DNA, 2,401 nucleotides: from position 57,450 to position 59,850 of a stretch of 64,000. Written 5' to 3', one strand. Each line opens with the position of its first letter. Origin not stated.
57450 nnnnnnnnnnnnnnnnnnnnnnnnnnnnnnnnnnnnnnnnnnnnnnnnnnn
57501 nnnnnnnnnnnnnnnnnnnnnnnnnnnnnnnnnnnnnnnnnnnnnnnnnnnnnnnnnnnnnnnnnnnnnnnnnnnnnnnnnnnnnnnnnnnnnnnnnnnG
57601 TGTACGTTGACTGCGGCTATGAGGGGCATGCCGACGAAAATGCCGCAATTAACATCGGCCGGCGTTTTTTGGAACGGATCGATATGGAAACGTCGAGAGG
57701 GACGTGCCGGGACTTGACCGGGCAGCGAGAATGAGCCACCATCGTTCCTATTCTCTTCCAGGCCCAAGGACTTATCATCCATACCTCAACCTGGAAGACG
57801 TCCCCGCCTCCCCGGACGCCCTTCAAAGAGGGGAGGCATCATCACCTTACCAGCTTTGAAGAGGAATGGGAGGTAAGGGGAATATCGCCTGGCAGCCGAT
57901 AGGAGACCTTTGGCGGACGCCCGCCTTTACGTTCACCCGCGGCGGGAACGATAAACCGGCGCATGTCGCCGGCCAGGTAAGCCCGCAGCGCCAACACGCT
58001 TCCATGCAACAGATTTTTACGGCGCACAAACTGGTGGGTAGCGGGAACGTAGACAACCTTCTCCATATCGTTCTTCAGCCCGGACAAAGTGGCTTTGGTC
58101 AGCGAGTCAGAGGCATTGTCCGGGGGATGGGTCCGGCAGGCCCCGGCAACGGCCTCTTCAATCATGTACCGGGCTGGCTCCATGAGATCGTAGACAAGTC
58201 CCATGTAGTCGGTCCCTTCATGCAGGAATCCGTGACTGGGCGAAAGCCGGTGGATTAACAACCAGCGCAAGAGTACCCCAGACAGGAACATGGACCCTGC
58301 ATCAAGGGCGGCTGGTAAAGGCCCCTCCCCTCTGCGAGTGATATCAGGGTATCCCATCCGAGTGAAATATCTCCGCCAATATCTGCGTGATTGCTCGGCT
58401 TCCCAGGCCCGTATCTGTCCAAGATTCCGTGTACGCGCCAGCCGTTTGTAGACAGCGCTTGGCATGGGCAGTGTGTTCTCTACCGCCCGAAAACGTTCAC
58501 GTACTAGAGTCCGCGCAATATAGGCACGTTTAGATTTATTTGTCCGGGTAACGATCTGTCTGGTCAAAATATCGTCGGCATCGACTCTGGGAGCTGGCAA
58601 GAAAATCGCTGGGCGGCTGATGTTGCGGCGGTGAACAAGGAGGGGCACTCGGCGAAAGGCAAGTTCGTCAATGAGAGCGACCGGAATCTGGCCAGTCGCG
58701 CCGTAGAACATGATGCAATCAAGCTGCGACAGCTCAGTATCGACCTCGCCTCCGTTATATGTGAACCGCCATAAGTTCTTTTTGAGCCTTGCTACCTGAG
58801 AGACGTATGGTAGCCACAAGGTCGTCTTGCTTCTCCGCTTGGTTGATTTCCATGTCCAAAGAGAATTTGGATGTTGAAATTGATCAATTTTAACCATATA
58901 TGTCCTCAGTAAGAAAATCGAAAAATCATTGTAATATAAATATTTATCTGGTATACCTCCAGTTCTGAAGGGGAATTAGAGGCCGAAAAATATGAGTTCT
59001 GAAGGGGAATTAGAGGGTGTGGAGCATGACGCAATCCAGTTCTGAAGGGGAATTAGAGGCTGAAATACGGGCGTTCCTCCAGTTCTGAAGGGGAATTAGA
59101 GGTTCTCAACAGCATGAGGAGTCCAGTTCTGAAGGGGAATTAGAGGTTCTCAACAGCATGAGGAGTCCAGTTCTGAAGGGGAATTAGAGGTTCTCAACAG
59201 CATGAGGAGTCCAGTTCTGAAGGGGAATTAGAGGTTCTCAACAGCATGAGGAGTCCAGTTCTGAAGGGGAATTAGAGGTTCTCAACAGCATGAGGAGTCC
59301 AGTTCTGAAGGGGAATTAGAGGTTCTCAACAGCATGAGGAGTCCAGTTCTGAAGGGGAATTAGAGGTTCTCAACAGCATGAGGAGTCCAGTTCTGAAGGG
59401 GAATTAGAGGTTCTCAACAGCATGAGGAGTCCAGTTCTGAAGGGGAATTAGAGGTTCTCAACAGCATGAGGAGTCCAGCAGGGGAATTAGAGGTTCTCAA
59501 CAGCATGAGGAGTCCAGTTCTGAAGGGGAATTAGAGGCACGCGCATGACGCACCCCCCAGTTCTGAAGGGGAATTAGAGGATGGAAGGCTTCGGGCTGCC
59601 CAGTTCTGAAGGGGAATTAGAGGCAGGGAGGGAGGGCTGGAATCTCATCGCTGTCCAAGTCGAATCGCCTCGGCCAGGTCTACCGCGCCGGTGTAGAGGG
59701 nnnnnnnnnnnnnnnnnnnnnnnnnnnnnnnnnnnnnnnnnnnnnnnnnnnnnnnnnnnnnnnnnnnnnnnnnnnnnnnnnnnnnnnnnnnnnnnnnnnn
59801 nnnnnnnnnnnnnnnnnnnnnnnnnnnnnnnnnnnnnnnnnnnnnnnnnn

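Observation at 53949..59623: Compact type V CRISPR-Cas locus: large Cas12-family effector plus a lone Cas1 and a short-repeat/short-spacer array (V-C/V-D-like)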

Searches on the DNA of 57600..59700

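Call 71: search_rna_families(source=window, start=57600, end=59700, threshold=evalue, max_evalue=1)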
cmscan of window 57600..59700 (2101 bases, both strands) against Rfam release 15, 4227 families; matches with E-value up to 1: 2.
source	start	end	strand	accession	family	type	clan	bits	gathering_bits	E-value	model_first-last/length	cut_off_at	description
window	57816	57868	+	RF00047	mir-2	Gene; miRNA;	-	21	45.5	0.67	1-72/72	no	mir-2 microRNA precursor family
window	58868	58962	+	RF01295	SCARNA7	Gene; snRNA; snoRNA; scaRNA;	-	15.3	65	0.52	1-330/330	no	Small Cajal body-specific RNA 7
